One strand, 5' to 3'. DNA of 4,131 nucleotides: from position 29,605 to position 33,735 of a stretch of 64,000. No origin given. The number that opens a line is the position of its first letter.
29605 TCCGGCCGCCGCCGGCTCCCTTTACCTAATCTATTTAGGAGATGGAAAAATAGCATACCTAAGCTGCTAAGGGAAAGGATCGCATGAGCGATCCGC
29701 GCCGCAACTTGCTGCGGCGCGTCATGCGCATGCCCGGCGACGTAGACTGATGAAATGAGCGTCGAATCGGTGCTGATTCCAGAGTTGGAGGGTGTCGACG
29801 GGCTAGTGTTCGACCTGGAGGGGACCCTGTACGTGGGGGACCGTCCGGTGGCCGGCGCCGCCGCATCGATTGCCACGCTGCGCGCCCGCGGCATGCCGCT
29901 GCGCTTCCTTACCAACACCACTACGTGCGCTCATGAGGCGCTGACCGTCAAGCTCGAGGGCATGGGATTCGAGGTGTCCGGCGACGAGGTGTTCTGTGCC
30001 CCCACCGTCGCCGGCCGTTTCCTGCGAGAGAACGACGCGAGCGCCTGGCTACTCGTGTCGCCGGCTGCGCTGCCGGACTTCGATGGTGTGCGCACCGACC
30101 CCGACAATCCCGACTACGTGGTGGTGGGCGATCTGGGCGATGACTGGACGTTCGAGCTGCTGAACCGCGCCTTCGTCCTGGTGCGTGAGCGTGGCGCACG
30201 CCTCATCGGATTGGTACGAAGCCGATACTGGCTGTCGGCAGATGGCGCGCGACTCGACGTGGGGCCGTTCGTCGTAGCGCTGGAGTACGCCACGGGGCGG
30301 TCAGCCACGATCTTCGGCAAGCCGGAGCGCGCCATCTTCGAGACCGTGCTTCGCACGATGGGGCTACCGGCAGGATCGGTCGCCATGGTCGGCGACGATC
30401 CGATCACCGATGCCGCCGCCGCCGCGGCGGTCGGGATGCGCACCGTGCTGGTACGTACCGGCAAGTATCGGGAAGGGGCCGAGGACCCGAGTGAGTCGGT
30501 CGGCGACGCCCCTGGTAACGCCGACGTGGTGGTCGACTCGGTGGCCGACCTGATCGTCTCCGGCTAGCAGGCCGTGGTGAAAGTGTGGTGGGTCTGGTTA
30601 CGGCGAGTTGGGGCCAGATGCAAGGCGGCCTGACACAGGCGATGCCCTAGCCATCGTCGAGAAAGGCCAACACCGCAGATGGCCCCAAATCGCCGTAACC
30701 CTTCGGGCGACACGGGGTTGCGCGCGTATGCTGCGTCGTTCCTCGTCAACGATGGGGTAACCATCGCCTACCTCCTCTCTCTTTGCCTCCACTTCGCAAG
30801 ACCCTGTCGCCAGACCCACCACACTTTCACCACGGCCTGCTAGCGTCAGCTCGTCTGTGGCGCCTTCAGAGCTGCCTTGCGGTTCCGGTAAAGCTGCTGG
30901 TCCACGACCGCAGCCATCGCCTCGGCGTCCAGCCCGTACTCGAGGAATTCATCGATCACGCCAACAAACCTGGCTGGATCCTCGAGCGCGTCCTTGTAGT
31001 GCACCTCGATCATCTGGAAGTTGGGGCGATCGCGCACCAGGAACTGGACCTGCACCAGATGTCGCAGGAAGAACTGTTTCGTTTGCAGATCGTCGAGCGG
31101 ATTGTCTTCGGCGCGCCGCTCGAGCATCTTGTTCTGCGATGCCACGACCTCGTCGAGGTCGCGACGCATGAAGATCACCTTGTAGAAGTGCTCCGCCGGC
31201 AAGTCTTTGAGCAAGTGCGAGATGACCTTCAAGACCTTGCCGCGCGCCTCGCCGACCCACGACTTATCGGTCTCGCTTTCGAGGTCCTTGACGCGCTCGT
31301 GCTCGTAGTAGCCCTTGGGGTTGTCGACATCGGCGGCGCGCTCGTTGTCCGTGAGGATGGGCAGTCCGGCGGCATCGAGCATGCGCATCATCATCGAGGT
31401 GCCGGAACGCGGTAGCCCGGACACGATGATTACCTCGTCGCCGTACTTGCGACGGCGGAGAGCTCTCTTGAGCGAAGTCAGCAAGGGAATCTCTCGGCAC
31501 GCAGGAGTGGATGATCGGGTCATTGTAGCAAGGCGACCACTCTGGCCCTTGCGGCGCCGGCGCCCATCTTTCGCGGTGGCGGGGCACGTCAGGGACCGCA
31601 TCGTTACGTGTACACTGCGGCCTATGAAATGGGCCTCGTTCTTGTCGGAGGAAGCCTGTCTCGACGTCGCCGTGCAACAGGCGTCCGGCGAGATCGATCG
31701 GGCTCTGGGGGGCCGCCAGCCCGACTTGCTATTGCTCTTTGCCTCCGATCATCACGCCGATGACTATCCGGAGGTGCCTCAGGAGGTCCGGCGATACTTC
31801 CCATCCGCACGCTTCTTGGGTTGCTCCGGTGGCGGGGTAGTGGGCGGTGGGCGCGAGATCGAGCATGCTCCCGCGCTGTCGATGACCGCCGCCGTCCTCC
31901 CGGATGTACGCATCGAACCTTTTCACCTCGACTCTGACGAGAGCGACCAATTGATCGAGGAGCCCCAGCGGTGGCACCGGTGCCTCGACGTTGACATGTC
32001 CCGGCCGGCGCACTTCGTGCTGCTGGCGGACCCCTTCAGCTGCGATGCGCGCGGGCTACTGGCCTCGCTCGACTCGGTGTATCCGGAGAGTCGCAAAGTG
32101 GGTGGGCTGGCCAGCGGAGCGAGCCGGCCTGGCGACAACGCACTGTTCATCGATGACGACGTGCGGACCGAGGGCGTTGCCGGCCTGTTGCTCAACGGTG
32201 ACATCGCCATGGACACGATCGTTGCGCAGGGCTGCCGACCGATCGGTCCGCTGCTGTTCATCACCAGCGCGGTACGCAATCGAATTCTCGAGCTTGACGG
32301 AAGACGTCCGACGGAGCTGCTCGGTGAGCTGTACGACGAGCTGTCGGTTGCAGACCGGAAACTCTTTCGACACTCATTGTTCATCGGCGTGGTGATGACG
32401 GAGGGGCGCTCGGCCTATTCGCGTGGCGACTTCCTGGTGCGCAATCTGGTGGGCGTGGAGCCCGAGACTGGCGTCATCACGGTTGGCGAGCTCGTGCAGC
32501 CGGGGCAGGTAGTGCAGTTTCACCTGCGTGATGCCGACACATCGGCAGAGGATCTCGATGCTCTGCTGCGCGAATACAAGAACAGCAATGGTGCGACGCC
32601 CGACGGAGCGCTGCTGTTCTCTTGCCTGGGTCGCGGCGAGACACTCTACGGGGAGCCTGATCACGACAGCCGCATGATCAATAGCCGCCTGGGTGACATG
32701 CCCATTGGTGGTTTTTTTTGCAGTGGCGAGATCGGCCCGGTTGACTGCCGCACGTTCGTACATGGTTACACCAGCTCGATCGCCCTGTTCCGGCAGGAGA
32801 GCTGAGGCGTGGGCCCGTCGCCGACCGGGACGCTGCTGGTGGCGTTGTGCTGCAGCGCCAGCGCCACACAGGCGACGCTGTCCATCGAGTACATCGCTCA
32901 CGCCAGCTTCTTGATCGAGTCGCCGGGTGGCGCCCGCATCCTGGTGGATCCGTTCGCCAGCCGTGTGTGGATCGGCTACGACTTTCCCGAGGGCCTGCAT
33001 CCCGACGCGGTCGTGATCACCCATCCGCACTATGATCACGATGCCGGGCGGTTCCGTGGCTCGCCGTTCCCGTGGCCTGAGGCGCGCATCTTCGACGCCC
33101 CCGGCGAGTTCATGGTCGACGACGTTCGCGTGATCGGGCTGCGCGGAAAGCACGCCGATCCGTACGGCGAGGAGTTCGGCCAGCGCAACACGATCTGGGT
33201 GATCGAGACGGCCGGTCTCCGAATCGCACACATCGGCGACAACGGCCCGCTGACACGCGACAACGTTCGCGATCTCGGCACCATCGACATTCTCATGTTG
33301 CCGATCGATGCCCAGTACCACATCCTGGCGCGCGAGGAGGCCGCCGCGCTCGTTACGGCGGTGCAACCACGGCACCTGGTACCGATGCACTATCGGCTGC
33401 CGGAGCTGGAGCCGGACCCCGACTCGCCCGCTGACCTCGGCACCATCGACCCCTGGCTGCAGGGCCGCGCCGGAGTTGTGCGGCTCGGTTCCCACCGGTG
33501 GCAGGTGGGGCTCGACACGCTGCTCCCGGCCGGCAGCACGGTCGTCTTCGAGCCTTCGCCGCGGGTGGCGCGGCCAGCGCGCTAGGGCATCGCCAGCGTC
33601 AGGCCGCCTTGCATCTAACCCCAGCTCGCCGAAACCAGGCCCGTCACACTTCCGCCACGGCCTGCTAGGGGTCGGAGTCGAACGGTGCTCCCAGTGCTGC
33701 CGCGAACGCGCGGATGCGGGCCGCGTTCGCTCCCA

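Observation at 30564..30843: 280-bp composite palindromic element with perfect 34-bp inverted termini, anchored on a stop codon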

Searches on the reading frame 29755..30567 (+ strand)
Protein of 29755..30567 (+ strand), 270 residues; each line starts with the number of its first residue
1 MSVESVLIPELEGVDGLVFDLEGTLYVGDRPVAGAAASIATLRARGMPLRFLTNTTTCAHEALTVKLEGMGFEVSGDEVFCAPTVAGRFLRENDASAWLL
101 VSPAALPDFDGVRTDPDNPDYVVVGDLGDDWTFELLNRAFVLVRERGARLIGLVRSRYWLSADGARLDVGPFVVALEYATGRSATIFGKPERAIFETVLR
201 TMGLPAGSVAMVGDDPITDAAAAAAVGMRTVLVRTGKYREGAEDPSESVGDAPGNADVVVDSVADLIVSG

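Call 12: find_encoding_contigs(protein=window:29755-30567:+, flank=10000, max_places=6)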
Protein window:29755-30567:+ (270 aa): no gene with exactly this product is on record in the collection.
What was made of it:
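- Tried and rejected: An exact-protein look-up of the window's HAD gene found nothing (call 12).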

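Call 13: search_protein_families(library=pfam, proteins=[window:29755-30567:+])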
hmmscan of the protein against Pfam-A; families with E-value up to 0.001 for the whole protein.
window:29755-30567:+ (270 aa): 4 families
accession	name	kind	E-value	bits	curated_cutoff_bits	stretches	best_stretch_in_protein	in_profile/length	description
PF13242.12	Hydrolase_like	-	1.2e-18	67.2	22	1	187-266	2-75/75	HAD-hyrolase-like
PF13344.12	Hydrolase_6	-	4.3e-17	62.4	27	1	18-101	2-87/101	Haloacid dehalogenase-like hydrolase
PF00702.32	Hydrolase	-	2.5e-11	44.8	26.4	1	15-227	2-191/191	haloacid dehalogenase-like hydrolase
PF13419.12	HAD_2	-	7.6e-06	26.6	23.8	1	181-233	127-178/178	Haloacid dehalogenase-like hydrolase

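Call 38: find_homologous_proteins(query=window:29755-30567:+, max_evalue=1e-40)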
Query window:29755-30567:+ (270 aa): 3190 proteins with E <= 1e-40 among 8000 candidates; the best 120 are listed.
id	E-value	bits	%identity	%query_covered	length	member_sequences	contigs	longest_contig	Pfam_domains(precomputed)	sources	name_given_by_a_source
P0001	8.5e-158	541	95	99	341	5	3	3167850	PF13419.13,PF13344.13,PF00702.33,PF13242.13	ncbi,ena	-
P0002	6.4e-143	493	85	100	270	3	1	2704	PF13344.13,PF00702.33,PF13242.13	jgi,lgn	jgi:HAD superfamily hydrolase (TIGR01458 family)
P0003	7.2e-139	479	84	100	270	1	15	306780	PF13419.13,PF13344.13,PF00702.33,PF13242.13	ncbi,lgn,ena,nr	ncbi:MAG TPA: TIGR01458 family HAD-type hydrolase [Acidobacteriota bacterium]|nr:TIGR01458 family HA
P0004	1.6e-134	465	81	100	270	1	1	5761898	PF13419.13,PF13344.13,PF00702.33,PF13242.13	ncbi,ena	-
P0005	1.7e-128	445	79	100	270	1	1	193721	PF13344.13,PF00702.33,PF13242.13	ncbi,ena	-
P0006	3.2e-96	340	86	67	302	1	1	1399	PF13344.13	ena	-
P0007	6.4e-87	309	95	56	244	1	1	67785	PF13344.13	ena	-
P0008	9.2e-85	302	56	95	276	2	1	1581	PF13419.13,PF13344.13,PF00702.33,PF13242.13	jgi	jgi:HAD superfamily hydrolase (TIGR01458 family)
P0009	1.4e-82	295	57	97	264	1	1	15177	PF13419.13,PF13344.13,PF00702.33,PF13242.13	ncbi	-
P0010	3.9e-82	293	60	95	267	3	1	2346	PF13419.13,PF13344.13,PF00702.33,PF13242.13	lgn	-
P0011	1.6e-81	291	56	97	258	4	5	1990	PF13419.13,PF13344.13,PF00702.33,PF13242.13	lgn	-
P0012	7.2e-80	286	59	87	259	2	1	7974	PF13419.13,PF13344.13,PF00702.33,PF13242.13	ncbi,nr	ncbi:MAG: TIGR01458 family HAD-type hydrolase [Anaerolineae bacterium]|nr:TIGR01458 family HAD-type 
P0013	1.7e-78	281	57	97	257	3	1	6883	PF13419.13,PF13344.13,PF00702.33,PF13242.13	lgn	-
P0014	1.8e-78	281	55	97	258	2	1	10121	PF13419.13,PF13344.13,PF00702.33,PF13242.13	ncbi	ncbi:MAG: TIGR01458 family HAD-type hydrolase [Anaerolineae bacterium]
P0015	2.8e-78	281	57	97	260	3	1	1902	PF13419.13,PF13344.13,PF00702.33,PF13242.13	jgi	-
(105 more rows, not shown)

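Call 39: find_encoding_contigs(protein=P0001, flank=4000, max_places=3)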
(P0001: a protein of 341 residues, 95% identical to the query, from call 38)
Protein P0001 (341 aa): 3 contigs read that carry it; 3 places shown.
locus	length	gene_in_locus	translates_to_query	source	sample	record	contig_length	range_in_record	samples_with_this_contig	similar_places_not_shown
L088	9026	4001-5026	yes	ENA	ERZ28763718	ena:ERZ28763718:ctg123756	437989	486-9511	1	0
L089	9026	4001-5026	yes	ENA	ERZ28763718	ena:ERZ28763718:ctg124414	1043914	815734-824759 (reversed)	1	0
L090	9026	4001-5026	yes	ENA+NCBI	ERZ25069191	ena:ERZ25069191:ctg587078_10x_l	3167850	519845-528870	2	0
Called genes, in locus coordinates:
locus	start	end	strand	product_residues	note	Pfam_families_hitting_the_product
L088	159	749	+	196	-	PF09335:VTT_dom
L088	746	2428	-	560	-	PF02687:FtsX, PF12704:MacB_PCD, PF02687:FtsX (weak)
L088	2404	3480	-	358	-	PF12704:MacB_PCD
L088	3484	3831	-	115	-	PF03551:PadR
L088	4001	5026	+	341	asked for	PF13344:Hydrolase_6, PF00702:Hydrolase (weak), PF13419:HAD_2 (weak), PF13242:Hydrolase_like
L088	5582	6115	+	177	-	PF08495:FIST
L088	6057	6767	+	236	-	PF08495:FIST, PF10442:FIST_C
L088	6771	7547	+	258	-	PF13483:Lactamase_B_3, PF00753:Lactamase_B (weak), PF12706:Lactamase_B_2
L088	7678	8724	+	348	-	PF01548:DEDD_Tnp_IS110, PF02371:Transposase_20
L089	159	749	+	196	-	PF09335:VTT_dom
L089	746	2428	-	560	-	PF02687:FtsX, PF12704:MacB_PCD, PF02687:FtsX (weak)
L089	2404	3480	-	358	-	PF12704:MacB_PCD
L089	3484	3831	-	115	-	PF03551:PadR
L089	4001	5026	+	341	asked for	PF13344:Hydrolase_6, PF00702:Hydrolase (weak), PF13419:HAD_2 (weak), PF13242:Hydrolase_like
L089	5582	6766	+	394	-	PF08495:FIST, PF10442:FIST_C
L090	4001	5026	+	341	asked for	PF13344:Hydrolase_6, PF00702:Hydrolase (weak), PF13419:HAD_2 (weak), PF13242:Hydrolase_like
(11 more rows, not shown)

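Call 40: find_encoding_contigs(protein=P0003, flank=4000, max_places=3)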
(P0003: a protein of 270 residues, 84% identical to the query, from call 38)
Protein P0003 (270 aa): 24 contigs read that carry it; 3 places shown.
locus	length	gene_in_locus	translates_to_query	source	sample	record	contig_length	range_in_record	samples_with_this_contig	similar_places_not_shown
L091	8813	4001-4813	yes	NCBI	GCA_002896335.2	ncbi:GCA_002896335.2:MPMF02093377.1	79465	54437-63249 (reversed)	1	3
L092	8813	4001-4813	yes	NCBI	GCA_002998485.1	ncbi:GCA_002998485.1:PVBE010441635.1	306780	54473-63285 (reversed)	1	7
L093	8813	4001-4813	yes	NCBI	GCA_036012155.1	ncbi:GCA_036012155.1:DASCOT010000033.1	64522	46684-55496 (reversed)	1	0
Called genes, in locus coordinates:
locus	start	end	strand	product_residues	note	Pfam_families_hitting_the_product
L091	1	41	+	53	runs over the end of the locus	-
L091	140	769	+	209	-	PF01545:Cation_efflux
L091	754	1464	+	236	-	PF22624:AASDHPPT_N, PF01648:ACPS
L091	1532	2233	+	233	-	PF14248:DUF4345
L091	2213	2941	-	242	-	PF00702:Hydrolase, PF12710:HAD, PF13419:HAD_2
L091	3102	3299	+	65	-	-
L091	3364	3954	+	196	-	PF09335:VTT_dom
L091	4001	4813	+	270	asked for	PF13344:Hydrolase_6, PF13419:HAD_2 (faint), PF00702:Hydrolase (weak), PF13242:Hydrolase_like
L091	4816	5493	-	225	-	PF00685:Sulfotransfer_1, PF13469:Sulfotransfer_3 (faint)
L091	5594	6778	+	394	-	PF08495:FIST, PF10442:FIST_C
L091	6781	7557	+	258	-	PF13483:Lactamase_B_3, PF00753:Lactamase_B (faint), PF12706:Lactamase_B_2 (weak)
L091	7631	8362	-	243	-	PF07386:DUF1499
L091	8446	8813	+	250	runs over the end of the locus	PF01048:PNP_UDP_1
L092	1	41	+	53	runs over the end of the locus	-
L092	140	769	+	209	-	PF01545:Cation_efflux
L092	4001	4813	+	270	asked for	PF13344:Hydrolase_6, PF13419:HAD_2 (faint), PF00702:Hydrolase (weak), PF13242:Hydrolase_like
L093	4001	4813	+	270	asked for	PF13344:Hydrolase_6, PF13419:HAD_2 (faint), PF00702:Hydrolase (weak), PF13242:Hydrolase_like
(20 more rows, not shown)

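Call 41: find_encoding_contigs(protein=P0004, flank=4000, max_places=2)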
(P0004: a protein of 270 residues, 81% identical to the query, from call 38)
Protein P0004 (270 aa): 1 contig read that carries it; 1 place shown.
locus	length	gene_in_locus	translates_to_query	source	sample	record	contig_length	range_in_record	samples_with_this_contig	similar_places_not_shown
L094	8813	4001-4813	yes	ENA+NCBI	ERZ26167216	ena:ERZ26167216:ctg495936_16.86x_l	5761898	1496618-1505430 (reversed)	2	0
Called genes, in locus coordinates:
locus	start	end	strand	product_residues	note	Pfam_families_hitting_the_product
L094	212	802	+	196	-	PF09335:VTT_dom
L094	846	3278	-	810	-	PF12704:MacB_PCD, PF02687:FtsX (weak), PF12704:MacB_PCD, PF02687:FtsX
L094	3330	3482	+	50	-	-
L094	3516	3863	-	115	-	PF03551:PadR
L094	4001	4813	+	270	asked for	PF00702:Hydrolase, PF13344:Hydrolase_6, PF13419:HAD_2 (faint), PF13242:Hydrolase_like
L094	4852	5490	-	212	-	PF00685:Sulfotransfer_1 (weak), PF13469:Sulfotransfer_3 (faint)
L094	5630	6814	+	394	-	PF08495:FIST, PF10442:FIST_C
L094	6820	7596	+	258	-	PF13483:Lactamase_B_3, PF12706:Lactamase_B_2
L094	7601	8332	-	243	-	PF07386:DUF1499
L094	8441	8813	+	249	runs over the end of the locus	PF01048:PNP_UDP_1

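Call 42: find_encoding_contigs(protein=P0005, flank=4000, max_places=2)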
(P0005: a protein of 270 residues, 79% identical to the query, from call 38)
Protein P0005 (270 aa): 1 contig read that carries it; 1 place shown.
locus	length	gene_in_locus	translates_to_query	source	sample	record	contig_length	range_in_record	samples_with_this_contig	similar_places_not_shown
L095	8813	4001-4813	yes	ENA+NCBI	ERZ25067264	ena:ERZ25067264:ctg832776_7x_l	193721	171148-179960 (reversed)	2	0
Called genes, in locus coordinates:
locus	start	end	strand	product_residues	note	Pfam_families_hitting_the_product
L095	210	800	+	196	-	PF09335:VTT_dom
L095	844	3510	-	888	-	PF12704:MacB_PCD, PF02687:FtsX (weak), PF12704:MacB_PCD, PF02687:FtsX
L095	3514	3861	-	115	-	PF03551:PadR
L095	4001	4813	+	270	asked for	PF00702:Hydrolase, PF13344:Hydrolase_6, PF13242:Hydrolase_like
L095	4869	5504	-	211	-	PF00685:Sulfotransfer_1 (weak), PF13469:Sulfotransfer_3 (faint)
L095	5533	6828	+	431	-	PF08495:FIST, PF10442:FIST_C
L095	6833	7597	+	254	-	PF13483:Lactamase_B_3, PF12706:Lactamase_B_2 (weak)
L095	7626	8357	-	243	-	PF07386:DUF1499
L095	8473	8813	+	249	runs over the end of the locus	PF01048:PNP_UDP_1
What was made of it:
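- Checked: The latter corresponds in position and length to the DUF1499 gene of the orthologous loci (calls 39-42).
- Tried and rejected: Orthologues were reached through a homology search instead (calls 38-42).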

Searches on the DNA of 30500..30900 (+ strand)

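Call 49: search_rna_families(source=window, start=30500, end=30900, threshold=evalue, max_evalue=10)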
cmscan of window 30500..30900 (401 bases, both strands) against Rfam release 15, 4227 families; matches with E-value up to 10: 3.
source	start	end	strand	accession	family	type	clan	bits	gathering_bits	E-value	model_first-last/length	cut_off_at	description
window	30599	30697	-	RF03774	mir-2110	Gene; miRNA;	-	18.5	90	0.92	1-75/75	no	mir-2110 microRNA precursor family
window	30570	30716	+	RF04119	MIR1858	Gene; miRNA;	-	15.4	137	5.8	1-197/197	no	MIR1858 microRNA precursor family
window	30718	30737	-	RF02695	NrsZ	Gene; sRNA;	-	10.1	76.9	1.9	66-85/236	no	Nitrogen regulated small RNA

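Call 82: search_dna_similar(query=window:30564-30843:+, collection=plasmids, mode=distant, max_evalue=0.001, max_rows=10)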
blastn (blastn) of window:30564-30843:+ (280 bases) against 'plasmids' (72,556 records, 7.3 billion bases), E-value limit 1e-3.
No match.

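Call 83: search_dna_similar(query=window:30564-30843:+, collection=phages, mode=distant, max_evalue=0.001, max_rows=10)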
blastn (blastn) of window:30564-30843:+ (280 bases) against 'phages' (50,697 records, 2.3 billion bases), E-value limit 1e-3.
No match.
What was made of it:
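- Tried and rejected: Plasmid and phage collections: no match (calls 82, 83).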

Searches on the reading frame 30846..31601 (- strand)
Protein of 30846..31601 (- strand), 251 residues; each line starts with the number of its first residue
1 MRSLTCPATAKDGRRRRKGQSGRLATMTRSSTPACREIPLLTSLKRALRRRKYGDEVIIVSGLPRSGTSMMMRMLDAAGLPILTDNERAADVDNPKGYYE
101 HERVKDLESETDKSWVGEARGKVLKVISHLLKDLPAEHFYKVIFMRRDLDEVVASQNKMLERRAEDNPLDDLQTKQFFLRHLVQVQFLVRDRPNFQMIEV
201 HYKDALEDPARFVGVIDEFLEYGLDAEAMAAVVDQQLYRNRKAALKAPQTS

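Call 13: search_protein_families(library=pfam, proteins=[window:30846-31601:-])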
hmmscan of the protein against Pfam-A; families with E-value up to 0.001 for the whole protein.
window:30846-31601:- (251 aa): 2 families
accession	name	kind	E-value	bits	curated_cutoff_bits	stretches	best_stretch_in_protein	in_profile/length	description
PF13469.12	Sulfotransfer_3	-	1.3e-09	39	27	1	58-102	2-32/216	Sulfotransferase family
PF00685.33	Sulfotransfer_1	-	2.7e-08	34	22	1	57-242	3-201/255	Sulfotransferase domain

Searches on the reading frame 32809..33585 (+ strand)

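Call 13: search_protein_families(library=pfam, proteins=[window:32809-33585:+])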
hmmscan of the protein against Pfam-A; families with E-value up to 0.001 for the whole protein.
window:32809-33585:+ (258 aa): 3 families
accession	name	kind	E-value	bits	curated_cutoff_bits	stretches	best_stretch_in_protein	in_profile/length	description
PF13483.12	Lactamase_B_3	-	2.4e-33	115.8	24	1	26-194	2-160/160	Beta-lactamase superfamily domain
PF12706.13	Lactamase_B_2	-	4.4e-14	53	27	1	91-195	86-200/200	Beta-lactamase superfamily domain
PF00753.33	Lactamase_B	-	1e-05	26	22.7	1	32-79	7-58/196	Metallo-beta-lactamase superfamily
